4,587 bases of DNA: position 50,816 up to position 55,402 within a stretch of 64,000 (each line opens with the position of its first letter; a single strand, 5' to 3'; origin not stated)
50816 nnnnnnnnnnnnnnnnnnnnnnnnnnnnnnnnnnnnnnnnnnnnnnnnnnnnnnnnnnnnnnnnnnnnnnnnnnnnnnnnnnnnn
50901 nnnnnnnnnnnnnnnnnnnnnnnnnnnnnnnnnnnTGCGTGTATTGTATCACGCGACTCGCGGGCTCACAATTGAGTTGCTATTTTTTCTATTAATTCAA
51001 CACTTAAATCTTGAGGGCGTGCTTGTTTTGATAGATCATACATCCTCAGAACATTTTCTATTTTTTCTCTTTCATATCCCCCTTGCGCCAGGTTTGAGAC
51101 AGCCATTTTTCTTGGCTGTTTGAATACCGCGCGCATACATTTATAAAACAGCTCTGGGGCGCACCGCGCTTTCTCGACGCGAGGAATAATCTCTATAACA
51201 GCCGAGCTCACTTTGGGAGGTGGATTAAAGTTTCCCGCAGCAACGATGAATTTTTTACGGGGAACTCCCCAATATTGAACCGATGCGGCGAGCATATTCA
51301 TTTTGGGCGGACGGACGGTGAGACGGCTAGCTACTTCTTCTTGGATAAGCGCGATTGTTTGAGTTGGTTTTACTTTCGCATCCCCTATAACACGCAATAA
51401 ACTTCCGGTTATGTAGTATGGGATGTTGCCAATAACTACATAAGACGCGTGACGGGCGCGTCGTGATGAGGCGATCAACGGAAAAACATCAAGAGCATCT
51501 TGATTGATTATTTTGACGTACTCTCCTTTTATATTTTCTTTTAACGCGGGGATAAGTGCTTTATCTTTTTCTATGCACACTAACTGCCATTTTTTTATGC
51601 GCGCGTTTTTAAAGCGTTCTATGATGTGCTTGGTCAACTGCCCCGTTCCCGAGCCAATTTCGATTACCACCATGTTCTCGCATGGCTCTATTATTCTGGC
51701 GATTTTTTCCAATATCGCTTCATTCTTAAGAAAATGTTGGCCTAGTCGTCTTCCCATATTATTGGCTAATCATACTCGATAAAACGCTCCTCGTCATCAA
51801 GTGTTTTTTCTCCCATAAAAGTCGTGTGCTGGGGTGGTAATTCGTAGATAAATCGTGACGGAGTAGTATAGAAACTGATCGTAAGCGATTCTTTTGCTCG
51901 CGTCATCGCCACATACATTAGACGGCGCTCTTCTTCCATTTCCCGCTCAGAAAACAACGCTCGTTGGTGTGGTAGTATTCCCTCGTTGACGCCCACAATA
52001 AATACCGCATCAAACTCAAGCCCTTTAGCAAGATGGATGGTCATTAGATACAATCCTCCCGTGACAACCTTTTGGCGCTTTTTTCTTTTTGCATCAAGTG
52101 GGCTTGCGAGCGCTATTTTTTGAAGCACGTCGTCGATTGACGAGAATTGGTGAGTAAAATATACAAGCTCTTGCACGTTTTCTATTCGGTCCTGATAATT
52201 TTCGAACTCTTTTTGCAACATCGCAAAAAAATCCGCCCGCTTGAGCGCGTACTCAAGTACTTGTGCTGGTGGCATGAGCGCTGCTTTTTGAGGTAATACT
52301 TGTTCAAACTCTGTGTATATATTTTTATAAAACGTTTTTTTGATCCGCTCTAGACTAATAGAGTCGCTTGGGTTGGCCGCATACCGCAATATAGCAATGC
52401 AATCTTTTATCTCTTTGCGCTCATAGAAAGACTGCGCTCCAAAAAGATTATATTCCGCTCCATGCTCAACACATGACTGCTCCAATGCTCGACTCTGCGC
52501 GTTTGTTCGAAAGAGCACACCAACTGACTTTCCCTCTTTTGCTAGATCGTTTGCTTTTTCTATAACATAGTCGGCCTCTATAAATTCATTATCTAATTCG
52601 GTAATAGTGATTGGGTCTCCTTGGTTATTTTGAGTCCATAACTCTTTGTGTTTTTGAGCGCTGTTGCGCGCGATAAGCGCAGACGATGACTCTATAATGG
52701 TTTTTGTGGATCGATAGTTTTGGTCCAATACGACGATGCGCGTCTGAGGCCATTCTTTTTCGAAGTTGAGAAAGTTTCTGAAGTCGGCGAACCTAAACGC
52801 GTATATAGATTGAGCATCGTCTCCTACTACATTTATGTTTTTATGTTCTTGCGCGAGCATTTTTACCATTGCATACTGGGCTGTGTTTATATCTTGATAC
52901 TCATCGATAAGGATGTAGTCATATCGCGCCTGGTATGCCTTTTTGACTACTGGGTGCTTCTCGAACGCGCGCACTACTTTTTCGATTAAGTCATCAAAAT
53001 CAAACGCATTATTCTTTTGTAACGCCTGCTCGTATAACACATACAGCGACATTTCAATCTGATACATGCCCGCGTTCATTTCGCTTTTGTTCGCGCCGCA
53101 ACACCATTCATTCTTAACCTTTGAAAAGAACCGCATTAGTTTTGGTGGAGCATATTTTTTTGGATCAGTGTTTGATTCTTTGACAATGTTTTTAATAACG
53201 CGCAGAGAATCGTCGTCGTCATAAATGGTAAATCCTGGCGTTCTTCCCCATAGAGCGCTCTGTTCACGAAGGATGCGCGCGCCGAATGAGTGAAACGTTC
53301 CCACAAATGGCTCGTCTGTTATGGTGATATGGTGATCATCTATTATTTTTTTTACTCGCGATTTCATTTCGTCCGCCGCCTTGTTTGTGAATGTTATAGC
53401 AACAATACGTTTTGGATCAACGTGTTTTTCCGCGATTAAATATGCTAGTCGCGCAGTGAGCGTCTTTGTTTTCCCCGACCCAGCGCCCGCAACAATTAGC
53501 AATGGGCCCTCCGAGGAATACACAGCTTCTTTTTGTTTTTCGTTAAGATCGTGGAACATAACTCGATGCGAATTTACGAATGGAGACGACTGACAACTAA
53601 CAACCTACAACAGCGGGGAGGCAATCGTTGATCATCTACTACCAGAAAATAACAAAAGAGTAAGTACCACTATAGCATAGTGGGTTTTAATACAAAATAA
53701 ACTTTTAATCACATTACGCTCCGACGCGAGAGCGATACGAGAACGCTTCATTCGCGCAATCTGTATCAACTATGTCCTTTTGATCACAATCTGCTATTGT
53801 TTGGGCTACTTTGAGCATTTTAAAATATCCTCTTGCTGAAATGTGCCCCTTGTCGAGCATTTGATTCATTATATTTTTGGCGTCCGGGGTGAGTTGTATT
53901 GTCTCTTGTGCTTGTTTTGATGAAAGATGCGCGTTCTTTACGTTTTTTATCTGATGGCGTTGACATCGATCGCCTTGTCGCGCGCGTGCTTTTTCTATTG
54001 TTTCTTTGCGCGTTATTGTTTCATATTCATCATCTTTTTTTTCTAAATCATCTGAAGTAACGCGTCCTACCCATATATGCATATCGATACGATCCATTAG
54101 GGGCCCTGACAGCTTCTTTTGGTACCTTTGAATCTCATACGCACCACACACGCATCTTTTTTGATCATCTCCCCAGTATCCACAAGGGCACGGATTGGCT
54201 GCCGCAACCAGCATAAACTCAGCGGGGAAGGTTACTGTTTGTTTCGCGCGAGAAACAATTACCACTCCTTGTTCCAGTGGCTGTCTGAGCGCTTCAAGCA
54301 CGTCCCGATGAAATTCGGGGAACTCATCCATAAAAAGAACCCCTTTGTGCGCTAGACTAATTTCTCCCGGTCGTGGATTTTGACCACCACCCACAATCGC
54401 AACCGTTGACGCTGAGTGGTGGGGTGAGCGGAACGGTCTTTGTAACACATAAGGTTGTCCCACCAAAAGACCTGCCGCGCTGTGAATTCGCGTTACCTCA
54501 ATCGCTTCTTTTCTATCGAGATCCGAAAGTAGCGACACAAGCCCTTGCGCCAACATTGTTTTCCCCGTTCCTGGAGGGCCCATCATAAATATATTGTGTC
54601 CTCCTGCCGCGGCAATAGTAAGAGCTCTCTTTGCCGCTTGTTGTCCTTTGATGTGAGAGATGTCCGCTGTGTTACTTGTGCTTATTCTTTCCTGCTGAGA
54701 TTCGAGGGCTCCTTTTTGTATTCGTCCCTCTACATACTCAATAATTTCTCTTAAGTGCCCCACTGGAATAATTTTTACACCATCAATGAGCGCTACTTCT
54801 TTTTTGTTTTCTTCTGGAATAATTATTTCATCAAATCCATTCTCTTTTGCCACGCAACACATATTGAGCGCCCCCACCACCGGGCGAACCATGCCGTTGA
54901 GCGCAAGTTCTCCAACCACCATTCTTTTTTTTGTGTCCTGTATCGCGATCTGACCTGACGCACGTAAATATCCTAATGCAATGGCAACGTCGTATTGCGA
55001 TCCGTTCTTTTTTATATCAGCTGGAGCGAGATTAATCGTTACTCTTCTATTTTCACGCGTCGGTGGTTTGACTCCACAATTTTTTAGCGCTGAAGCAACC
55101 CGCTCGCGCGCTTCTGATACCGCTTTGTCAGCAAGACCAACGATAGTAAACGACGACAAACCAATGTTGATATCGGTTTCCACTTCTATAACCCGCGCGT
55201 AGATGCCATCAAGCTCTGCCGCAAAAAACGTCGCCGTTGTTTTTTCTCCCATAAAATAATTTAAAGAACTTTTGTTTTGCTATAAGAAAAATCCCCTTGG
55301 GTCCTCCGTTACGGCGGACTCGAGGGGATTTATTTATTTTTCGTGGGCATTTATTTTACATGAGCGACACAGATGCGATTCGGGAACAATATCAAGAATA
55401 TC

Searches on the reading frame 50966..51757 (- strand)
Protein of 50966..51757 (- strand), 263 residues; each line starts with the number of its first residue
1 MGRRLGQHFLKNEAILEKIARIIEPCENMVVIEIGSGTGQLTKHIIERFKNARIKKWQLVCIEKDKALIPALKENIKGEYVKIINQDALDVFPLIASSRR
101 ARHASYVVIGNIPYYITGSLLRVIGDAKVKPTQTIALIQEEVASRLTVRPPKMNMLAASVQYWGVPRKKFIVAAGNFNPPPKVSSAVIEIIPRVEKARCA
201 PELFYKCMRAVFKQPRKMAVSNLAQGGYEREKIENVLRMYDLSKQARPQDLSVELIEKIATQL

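Call 69: search_protein_families(library=pfam, proteins=[window:50966-51757:-], max_evalue=0.00001)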
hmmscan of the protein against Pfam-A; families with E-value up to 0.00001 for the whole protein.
window:50966-51757:- (263 aa): 1 family
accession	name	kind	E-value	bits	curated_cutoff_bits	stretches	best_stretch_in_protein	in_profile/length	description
PF00398.26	RrnaAD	-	5.1e-35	121.3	24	1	3-226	6-226/263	Ribosomal RNA adenine dimethylase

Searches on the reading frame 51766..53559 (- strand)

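Call 69: search_protein_families(library=pfam, proteins=[window:51766-53559:-], max_evalue=0.00001)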
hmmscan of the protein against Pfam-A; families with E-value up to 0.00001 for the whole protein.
window:51766-53559:- (597 aa): 7 families
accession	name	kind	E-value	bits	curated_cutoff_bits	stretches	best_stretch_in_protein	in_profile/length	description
PF00580.27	UvrD-helicase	-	3.3e-84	283.2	23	1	5-269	1-269/271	UvrD/REP helicase N-terminal domain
PF13361.12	UvrD_C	-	2.8e-59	201.8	25.6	2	276-454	1-185/350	UvrD-like helicase C-terminal domain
PF13245.12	AAA_19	-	1.2e-24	87.4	25.1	1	9-256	1-134/134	AAA domain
PF13538.12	UvrD_C_2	-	2e-12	47.2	27.4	1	503-561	2-51/52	UvrD-like helicase C-terminal domain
PF13604.12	AAA_30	-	2e-08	34.7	27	0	5-68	2-65/191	AAA domain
PF01443.25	Viral_helicase1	-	3.7e-08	33.9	21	0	496-561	178-226/228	Viral superfamily 1 RNA helicase core domain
PF13087.12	AAA_12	-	4.7e-06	26.7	27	0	483-561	124-190/195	AAA domain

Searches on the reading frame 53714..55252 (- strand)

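Call 69: search_protein_families(library=pfam, proteins=[window:53714-55252:-], max_evalue=0.00001)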
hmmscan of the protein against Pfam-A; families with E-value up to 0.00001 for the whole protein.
window:53714-55252:- (512 aa): 8 families
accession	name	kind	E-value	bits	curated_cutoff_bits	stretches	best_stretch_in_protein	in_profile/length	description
PF01078.27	Mg_chelatase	-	3.7e-94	314.3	20.3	1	197-401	1-205/207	Magnesium chelatase, subunit ChlI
PF13541.12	ChlI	-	7.7e-39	132.8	27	1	24-149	1-121/121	Subunit ChlI of Mg-chelatase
PF13335.12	Mg_chelatase_C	-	1.8e-19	70.6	26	1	416-507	8-94/94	Magnesium chelatase, subunit ChlI C-terminal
PF07728.20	AAA_5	-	6e-11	42.9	22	1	220-356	1-125/139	AAA domain (dynein-related subfamily)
PF00493.29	MCM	-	9e-10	38.5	23.3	1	213-395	52-204/224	MCM P-loop domain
PF05362.19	Lon_C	-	5.6e-09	36.3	21.1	1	44-172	69-200/205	Lon protease (S16) C-terminal proteolytic domain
PF07724.20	AAA_2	-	3.1e-06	27.7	27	0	220-342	5-114/166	AAA domain (Cdc48 subfamily)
PF00158.32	Sigma54_activat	-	7.6e-06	26.1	20.2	0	206-353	10-142/168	Sigma-54 interaction domain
